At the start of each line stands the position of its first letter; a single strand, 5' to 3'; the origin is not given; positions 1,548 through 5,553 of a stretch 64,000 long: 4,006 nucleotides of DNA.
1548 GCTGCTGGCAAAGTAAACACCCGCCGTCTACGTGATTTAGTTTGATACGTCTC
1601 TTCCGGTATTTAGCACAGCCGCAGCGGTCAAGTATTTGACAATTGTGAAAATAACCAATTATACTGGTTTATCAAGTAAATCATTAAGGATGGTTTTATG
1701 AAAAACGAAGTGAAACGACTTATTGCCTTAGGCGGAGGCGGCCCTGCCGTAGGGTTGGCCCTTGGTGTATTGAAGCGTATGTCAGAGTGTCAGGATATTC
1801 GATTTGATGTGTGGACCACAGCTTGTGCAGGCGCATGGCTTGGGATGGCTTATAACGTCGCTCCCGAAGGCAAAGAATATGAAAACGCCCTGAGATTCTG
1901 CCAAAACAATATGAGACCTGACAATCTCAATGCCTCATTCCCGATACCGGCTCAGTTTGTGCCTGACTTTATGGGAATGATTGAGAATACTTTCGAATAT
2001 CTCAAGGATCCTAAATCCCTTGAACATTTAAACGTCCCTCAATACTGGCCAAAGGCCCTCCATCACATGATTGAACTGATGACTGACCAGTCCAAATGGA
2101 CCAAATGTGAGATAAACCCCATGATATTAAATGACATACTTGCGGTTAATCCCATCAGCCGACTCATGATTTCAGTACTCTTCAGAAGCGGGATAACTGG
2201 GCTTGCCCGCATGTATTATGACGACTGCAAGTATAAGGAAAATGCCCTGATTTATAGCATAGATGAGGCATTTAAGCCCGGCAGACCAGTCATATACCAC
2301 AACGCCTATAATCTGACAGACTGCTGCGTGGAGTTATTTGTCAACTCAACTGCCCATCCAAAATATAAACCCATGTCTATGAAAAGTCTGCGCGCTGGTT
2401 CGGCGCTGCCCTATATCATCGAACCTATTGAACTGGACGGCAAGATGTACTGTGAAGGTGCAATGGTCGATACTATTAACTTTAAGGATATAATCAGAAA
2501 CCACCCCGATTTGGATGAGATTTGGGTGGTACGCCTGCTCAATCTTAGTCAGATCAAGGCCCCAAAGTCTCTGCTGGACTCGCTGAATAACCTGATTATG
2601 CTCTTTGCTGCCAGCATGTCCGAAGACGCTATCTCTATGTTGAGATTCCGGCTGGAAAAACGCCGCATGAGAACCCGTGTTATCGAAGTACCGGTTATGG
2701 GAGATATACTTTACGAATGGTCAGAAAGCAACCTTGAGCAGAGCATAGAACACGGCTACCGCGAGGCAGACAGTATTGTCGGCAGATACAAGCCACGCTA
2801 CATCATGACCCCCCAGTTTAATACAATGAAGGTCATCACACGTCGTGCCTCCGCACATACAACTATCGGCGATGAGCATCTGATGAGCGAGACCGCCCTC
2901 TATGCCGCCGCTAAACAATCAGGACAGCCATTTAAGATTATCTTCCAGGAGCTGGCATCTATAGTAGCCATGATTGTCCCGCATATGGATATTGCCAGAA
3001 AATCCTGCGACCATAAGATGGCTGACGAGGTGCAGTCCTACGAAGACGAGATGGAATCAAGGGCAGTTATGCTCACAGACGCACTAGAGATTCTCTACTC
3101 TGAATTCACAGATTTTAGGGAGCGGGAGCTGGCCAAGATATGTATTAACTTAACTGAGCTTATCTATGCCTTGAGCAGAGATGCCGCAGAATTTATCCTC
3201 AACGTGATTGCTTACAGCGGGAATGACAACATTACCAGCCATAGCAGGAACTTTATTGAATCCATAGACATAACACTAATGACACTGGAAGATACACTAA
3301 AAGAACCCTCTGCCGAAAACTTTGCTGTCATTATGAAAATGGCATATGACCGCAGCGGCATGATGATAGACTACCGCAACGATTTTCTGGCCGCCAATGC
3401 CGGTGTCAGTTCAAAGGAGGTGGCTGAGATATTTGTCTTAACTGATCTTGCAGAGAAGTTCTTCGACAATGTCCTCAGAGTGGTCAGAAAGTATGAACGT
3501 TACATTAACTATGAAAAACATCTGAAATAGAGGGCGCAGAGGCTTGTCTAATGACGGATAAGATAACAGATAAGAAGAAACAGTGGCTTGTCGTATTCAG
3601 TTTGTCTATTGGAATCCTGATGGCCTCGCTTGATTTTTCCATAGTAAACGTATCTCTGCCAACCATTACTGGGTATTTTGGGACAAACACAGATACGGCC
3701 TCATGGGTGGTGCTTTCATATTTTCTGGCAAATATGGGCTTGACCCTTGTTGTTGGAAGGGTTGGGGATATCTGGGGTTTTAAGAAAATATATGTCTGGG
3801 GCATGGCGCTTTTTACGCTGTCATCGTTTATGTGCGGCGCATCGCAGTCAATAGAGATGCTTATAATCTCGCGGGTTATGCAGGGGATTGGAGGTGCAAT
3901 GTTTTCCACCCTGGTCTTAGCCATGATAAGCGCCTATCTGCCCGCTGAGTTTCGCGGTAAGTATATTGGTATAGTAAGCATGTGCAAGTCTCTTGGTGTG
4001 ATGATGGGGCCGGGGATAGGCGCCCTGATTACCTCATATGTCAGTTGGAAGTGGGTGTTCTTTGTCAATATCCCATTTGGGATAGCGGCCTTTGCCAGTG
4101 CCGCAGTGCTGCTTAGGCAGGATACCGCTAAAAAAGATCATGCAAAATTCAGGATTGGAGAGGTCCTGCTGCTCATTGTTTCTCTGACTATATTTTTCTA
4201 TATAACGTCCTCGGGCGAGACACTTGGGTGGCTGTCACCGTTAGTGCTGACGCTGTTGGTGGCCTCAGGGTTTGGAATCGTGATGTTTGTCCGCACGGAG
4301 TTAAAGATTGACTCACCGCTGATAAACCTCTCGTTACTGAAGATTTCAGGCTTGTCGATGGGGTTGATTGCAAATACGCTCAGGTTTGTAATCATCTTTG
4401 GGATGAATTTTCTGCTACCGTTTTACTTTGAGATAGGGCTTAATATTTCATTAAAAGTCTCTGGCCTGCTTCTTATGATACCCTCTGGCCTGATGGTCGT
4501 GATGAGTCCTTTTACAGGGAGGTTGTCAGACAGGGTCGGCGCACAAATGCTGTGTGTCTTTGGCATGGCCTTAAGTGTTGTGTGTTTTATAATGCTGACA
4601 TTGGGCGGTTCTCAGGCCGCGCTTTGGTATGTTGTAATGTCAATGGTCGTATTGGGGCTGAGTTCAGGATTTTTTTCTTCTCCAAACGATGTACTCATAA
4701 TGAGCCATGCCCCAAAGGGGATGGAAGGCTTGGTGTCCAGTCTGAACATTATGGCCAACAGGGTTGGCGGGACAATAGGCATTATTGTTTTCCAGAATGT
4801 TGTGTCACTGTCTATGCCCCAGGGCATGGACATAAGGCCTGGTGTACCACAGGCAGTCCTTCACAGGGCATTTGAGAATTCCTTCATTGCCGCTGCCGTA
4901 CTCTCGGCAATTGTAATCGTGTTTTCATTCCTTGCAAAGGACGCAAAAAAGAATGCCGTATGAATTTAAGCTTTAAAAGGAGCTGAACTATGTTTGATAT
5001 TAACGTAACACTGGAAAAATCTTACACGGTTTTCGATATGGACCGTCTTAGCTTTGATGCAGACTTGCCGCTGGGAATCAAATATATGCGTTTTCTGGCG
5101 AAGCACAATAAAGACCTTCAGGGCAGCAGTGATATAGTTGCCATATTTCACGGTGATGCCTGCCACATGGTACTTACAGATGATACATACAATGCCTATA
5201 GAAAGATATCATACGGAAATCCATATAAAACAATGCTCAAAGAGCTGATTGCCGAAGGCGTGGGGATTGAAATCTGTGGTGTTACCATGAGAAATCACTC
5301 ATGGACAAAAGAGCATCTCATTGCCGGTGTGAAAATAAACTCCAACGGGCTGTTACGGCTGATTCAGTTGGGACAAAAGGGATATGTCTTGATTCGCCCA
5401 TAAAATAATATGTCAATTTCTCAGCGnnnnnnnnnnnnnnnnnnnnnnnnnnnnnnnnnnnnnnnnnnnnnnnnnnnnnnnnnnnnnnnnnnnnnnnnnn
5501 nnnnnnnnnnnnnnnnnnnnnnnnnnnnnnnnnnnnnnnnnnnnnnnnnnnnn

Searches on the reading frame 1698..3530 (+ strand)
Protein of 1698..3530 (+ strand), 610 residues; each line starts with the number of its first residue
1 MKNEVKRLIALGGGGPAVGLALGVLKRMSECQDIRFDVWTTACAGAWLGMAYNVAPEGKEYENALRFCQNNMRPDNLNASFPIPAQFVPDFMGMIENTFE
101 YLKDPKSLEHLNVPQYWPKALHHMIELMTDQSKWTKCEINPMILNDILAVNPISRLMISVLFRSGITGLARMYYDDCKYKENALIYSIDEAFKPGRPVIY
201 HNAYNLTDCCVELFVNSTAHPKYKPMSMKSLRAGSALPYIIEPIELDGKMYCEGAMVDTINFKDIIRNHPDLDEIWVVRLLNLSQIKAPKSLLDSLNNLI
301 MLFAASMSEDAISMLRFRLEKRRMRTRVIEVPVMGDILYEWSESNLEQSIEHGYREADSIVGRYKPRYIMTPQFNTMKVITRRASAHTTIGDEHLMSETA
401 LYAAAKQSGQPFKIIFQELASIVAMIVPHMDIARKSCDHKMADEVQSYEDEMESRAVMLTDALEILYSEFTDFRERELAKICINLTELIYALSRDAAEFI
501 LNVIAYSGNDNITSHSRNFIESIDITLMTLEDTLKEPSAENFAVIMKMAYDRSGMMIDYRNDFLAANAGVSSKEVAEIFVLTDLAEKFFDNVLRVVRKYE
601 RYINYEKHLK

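Call 47: search_protein_families(library=pfam, proteins=[window:1698-3530:+], max_evalue=0.00001)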
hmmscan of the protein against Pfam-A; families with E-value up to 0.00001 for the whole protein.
window:1698-3530:+ (610 aa): 1 family
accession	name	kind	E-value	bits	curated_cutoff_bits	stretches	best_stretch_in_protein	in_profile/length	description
PF01734.28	Patatin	-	5.5e-12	46.7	27.7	1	10-263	2-188/191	Patatin-like phospholipase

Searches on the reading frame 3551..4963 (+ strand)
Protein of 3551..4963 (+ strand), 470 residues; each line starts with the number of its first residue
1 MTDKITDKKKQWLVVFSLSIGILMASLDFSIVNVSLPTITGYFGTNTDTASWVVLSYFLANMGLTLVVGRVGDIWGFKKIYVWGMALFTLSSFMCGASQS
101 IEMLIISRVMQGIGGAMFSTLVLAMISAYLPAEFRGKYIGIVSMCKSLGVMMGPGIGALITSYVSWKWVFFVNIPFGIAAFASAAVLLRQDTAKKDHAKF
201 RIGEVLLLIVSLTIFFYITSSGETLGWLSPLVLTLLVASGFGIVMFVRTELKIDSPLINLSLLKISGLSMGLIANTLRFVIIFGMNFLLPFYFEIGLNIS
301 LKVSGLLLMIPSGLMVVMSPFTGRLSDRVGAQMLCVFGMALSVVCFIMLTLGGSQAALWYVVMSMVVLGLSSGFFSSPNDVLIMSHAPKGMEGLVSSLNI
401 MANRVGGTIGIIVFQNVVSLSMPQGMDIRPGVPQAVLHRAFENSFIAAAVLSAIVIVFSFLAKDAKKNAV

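Call 47: search_protein_families(library=pfam, proteins=[window:3551-4963:+], max_evalue=0.00001)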
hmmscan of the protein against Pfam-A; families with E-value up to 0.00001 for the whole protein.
window:3551-4963:+ (470 aa): 2 families
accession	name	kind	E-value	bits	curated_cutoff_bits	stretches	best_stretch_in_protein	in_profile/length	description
PF07690.21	MFS_1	-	6.6e-59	200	33.4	1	18-410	1-346/347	Major Facilitator Superfamily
PF00083.30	Sugar_tr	-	3.3e-12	46.5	22.3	1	46-182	44-186/452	Sugar (and other) transporter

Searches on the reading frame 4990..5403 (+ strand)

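Call 47: search_protein_families(library=pfam, proteins=[window:4990-5403:+], max_evalue=0.00001)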
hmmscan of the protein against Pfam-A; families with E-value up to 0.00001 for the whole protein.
window:4990-5403:+ (137 aa): 1 family
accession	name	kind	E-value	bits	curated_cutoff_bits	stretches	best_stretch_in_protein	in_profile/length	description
PF02635.20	DsrE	-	6.1e-09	36.5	22.7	1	10-135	16-114/116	DsrE/DsrF-like family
